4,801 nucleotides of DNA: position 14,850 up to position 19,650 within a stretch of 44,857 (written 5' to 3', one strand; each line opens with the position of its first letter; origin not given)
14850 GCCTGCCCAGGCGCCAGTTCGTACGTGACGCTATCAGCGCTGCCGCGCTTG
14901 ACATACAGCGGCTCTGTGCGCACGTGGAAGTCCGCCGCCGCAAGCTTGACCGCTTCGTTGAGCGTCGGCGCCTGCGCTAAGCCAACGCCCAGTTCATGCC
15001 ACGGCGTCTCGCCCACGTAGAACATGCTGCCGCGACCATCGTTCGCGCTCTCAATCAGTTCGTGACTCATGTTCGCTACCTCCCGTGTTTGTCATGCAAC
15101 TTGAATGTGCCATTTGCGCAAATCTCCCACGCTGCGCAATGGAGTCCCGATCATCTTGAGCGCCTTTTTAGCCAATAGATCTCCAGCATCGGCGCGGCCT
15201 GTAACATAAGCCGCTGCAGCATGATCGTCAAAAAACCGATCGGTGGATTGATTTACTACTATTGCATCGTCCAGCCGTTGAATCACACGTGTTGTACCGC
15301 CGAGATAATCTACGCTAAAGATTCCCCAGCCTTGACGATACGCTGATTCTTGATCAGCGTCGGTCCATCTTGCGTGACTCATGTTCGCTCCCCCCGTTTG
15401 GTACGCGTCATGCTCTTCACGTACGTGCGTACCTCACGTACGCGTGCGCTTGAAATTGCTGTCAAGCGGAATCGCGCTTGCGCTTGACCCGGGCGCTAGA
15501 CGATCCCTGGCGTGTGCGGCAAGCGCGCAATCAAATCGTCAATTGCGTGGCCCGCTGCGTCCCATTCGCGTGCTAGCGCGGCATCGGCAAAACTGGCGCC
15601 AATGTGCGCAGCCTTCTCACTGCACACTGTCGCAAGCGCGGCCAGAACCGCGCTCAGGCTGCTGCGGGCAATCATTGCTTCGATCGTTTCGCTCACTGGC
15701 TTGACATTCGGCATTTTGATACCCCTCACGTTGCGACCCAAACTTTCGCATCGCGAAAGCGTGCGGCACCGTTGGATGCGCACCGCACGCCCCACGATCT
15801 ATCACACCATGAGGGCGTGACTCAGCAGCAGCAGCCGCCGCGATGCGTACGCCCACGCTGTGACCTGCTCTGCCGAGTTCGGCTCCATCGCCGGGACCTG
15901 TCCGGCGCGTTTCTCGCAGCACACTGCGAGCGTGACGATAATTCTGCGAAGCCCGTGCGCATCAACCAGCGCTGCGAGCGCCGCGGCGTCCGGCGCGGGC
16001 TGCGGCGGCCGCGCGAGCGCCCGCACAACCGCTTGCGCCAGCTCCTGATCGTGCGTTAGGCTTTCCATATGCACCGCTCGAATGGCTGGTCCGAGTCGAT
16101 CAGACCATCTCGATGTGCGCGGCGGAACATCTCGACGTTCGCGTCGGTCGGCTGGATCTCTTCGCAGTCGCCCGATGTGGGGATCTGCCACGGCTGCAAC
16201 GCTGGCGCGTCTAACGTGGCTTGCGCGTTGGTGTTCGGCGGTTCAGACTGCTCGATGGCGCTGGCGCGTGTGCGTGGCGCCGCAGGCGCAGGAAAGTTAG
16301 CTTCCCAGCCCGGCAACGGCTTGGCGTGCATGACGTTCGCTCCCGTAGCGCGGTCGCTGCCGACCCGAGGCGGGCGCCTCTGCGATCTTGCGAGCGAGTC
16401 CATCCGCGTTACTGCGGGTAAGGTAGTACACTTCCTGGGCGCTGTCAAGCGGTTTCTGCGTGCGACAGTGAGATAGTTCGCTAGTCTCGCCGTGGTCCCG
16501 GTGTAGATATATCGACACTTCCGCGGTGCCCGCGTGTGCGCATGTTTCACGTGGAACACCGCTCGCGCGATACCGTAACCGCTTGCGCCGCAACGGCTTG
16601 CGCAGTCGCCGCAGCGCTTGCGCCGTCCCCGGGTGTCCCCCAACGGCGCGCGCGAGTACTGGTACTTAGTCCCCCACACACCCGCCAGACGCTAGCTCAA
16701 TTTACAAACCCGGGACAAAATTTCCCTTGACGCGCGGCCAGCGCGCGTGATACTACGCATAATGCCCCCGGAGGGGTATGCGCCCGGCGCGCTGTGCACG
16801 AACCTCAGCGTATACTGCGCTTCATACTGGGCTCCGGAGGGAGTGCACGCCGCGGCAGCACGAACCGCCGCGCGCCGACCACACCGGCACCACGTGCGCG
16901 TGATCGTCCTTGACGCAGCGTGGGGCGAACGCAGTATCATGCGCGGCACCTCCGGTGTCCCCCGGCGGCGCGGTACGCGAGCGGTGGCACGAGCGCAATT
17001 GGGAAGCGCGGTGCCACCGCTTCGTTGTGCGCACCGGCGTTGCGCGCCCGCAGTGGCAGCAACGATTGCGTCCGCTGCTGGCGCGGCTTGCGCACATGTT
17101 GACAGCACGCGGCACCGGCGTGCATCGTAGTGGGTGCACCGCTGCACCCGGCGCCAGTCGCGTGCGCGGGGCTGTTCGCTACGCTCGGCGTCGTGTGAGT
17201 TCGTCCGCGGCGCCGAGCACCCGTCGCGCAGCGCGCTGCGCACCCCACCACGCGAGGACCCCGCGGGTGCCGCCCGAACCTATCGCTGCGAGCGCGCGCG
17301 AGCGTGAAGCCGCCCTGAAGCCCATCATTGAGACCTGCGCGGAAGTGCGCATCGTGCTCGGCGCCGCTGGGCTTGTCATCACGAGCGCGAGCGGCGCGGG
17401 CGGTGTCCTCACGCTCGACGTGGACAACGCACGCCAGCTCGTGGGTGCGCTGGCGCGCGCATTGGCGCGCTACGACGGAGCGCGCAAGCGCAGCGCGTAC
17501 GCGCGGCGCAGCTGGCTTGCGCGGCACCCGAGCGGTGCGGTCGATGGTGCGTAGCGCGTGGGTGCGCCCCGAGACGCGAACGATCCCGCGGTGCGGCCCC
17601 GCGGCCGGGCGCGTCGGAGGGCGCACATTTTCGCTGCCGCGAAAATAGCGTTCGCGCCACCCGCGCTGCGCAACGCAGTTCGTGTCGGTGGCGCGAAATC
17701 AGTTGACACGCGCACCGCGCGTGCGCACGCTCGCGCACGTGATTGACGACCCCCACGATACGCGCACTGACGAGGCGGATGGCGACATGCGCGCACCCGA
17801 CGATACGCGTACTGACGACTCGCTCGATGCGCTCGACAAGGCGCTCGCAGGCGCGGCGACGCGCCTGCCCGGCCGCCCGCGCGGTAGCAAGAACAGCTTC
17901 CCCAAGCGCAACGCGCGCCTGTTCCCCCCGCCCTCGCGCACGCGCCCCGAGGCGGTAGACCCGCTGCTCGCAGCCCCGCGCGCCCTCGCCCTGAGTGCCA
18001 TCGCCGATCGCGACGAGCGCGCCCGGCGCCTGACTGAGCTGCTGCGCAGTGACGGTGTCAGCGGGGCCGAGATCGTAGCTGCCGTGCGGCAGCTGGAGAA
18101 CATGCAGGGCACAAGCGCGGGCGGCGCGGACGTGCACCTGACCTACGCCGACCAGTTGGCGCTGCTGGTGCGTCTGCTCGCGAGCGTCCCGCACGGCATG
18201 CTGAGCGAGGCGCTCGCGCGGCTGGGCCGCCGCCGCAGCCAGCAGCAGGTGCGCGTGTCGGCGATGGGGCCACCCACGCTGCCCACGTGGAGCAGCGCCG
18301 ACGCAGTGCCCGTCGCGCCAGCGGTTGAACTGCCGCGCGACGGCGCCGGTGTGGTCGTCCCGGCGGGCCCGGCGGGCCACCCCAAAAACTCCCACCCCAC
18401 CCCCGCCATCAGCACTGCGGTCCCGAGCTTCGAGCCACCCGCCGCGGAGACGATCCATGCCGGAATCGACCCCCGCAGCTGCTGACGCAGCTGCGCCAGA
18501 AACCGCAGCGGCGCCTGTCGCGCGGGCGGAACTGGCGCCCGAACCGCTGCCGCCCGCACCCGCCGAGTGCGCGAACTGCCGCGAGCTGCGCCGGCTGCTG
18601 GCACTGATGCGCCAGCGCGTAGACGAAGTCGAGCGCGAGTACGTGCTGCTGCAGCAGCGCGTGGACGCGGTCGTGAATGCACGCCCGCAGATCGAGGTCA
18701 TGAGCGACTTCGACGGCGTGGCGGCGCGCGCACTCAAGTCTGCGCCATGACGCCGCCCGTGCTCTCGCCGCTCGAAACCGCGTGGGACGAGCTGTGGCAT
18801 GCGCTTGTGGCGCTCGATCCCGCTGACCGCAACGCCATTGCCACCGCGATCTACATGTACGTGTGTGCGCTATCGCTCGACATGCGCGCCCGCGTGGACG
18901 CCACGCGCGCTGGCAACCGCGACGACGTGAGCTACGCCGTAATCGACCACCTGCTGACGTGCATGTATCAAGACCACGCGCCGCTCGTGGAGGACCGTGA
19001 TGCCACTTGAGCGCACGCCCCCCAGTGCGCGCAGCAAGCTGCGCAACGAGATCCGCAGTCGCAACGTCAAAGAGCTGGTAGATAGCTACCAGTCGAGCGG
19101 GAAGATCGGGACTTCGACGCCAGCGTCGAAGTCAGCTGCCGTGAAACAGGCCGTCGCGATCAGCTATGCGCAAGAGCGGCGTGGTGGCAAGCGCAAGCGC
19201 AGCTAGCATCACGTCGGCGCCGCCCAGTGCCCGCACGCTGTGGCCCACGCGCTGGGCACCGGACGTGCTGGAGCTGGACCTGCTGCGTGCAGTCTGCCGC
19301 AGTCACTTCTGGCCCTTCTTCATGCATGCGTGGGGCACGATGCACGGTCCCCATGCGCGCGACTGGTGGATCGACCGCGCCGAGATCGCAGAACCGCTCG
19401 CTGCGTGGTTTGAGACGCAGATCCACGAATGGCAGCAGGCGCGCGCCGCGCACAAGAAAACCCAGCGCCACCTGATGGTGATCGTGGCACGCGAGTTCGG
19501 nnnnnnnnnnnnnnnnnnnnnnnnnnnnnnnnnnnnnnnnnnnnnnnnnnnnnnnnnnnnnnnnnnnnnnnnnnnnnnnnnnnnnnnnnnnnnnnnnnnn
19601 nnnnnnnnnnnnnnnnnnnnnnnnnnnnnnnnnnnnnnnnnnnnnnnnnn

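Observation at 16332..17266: About 0.93 kb with no credible ORF in an otherwise gap-free genome: divergent control region with stacked plus-strand promoters and structured leader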

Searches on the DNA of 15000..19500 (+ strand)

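Call 4: search_dna_similar(query=window:15000-19500:+, collection=phages, mode=near, max_rows=30)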
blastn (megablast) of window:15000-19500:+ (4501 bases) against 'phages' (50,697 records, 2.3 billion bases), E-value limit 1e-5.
No match.

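Call 49: search_rna_families(source=window, start=16200, end=17800, threshold=evalue, max_evalue=5)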
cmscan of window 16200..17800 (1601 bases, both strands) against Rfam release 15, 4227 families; matches with E-value up to 5: 6.
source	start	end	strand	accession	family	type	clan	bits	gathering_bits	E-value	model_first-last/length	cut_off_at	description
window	17030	17094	+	RF03944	mir-935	Gene; miRNA;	-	23.4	73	1.7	1-91/91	no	mir-935 microRNA precursor family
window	17437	17508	+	RF03990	mir-4888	Gene; miRNA;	-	20.2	90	1.7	1-73/73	no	mir-4888 microRNA precursor family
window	17020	17128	-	RF03407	MIR531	Gene; miRNA;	-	19.8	70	1.6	1-69/69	no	MIR531 microRNA precursor family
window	16701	16884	-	RF02868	ncS037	Gene; sRNA;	-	18.7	112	2.7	1-152/152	no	Burkholderia sRNA 37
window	17435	17472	+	RF03403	mir-5366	Gene; miRNA;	-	18.2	73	1.4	1-71/71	no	mir-5366 microRNA precursor family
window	16934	17025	+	RF02791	CcsR1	Gene; sRNA;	-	14.8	65.3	1.9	1-83/83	no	Conserved CCUCCUCCC motif stress-induced RNA 1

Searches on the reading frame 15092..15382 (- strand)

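Call 35: search_protein_families(library=pfam, proteins=[window:15092-15382:-], max_evalue=0.1)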
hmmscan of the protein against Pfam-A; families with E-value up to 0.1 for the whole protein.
window:15092-15382:- (96 aa): 0 families

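Call 36: search_protein_families(library=phrogs, proteins=[window:15092-15382:-], max_evalue=0.1)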
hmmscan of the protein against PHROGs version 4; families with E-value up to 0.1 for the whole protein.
window:15092-15382:- (96 aa): 1 family
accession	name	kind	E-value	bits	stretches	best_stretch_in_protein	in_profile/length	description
phrog_38215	-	unknown function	3e-05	25.1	1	5-78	3-79/103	-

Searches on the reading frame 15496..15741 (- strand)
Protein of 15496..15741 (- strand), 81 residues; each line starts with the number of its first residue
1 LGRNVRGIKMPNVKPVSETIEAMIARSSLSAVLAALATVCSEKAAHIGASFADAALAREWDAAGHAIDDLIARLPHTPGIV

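Call 35: search_protein_families(library=pfam, proteins=[window:15496-15741:-], max_evalue=0.1)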
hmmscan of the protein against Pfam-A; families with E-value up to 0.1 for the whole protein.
window:15496-15741:- (81 aa): 0 families

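Call 36: search_protein_families(library=phrogs, proteins=[window:15496-15741:-], max_evalue=0.1)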
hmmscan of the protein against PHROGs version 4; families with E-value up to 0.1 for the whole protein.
window:15496-15741:- (81 aa): 3 families
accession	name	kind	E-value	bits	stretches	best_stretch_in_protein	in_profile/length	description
phrog_21784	-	unknown function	0.012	16.4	1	4-70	113-179/237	-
phrog_13749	-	unknown function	0.031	15.5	1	10-76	5-70/115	-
phrog_29806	-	unknown function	0.052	14.8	1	5-51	42-88/130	-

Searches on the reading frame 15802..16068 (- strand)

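Call 35: search_protein_families(library=pfam, proteins=[window:15802-16068:-], max_evalue=0.1)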
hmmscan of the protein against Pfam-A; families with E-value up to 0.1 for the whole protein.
window:15802-16068:- (88 aa): 2 families
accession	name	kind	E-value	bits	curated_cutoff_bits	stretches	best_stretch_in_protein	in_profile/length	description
PF05719.16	GPP34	-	0.0011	19.4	29.1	1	6-54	128-173/201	Golgi phosphoprotein 3 (GPP34)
PF13460.12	NAD_binding_10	-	0.011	16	27.2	1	10-80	60-131/184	NAD(P)H-binding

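Call 36: search_protein_families(library=phrogs, proteins=[window:15802-16068:-], max_evalue=0.1)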
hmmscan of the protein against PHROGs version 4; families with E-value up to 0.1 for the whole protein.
window:15802-16068:- (88 aa): 2 families
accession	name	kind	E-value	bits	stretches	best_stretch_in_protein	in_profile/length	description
phrog_4647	-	unknown function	0.018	16.4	1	30-85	7-65/83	-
phrog_19199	-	unknown function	0.095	14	0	8-48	34-73/98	-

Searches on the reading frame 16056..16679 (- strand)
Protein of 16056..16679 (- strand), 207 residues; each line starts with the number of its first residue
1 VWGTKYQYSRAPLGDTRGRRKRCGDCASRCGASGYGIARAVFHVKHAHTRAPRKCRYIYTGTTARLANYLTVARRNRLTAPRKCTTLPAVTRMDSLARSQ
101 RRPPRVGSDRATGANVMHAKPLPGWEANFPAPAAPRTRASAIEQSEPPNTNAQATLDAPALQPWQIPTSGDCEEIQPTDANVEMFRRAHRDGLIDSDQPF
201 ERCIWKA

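Call 35: search_protein_families(library=pfam, proteins=[window:16056-16679:-], max_evalue=0.1)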
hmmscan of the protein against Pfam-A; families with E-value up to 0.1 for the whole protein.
window:16056-16679:- (207 aa): 0 families

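Call 113: search_protein_families(library=phrogs, proteins=[window:16056-16679:-], max_evalue=0.1)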
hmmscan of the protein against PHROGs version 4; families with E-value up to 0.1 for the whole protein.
window:16056-16679:- (207 aa): 0 families

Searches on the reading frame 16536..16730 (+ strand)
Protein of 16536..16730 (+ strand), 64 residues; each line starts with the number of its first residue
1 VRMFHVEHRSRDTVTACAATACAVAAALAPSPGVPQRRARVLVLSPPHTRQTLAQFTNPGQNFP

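Call 112: search_protein_families(library=pfam, proteins=[window:16536-16730:+], max_evalue=0.1)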
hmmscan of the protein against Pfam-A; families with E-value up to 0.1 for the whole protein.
window:16536-16730:+ (64 aa): 0 families

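Call 113: search_protein_families(library=phrogs, proteins=[window:16536-16730:+], max_evalue=0.1)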
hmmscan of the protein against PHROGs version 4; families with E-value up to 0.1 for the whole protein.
window:16536-16730:+ (64 aa): 0 families

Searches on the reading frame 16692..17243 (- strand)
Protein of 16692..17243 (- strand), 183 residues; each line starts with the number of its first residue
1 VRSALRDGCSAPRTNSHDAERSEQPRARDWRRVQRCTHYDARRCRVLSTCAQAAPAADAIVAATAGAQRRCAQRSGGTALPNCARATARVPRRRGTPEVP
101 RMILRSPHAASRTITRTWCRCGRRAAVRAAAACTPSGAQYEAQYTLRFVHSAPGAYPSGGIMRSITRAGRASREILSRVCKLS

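Call 112: search_protein_families(library=pfam, proteins=[window:16692-17243:-], max_evalue=0.1)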
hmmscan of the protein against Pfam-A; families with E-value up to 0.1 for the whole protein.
window:16692-17243:- (183 aa): 0 families

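Call 113: search_protein_families(library=phrogs, proteins=[window:16692-17243:-], max_evalue=0.1)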
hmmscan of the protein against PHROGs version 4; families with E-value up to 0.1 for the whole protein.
window:16692-17243:- (183 aa): 0 families

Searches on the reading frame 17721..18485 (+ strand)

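Call 35: search_protein_families(library=pfam, proteins=[window:17721-18485:+], max_evalue=0.1)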
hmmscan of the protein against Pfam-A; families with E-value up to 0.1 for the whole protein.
window:17721-18485:+ (254 aa): 0 families

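Call 36: search_protein_families(library=phrogs, proteins=[window:17721-18485:+], max_evalue=0.1)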
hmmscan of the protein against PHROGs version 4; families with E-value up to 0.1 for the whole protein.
window:17721-18485:+ (254 aa): 1 family
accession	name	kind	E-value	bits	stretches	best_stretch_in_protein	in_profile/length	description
phrog_34845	-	unknown function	0.068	14.2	0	87-114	10-37/53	-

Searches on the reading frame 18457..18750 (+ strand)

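Call 35: search_protein_families(library=pfam, proteins=[window:18457-18750:+], max_evalue=0.1)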
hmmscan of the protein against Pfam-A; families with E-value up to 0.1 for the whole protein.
window:18457-18750:+ (97 aa): 1 family
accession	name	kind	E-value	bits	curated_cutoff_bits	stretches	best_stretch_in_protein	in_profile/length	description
PF18654.6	LegC3_N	-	0.098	12.4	25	0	42-89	97-144/297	LegC3 N-terminal coiled-coil domain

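Call 36: search_protein_families(library=phrogs, proteins=[window:18457-18750:+], max_evalue=0.1)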
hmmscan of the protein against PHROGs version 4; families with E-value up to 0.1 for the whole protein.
window:18457-18750:+ (97 aa): 0 families

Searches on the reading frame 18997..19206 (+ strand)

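Call 35: search_protein_families(library=pfam, proteins=[window:18997-19206:+], max_evalue=0.1)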
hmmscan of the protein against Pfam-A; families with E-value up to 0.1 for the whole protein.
window:18997-19206:+ (69 aa): 0 families

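Call 36: search_protein_families(library=phrogs, proteins=[window:18997-19206:+], max_evalue=0.1)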
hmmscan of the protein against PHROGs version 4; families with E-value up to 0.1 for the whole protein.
window:18997-19206:+ (69 aa): 1 family
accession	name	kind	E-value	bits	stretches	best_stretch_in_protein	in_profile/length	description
phrog_2423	-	unknown function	0.0096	16.9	1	50-67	27-44/52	-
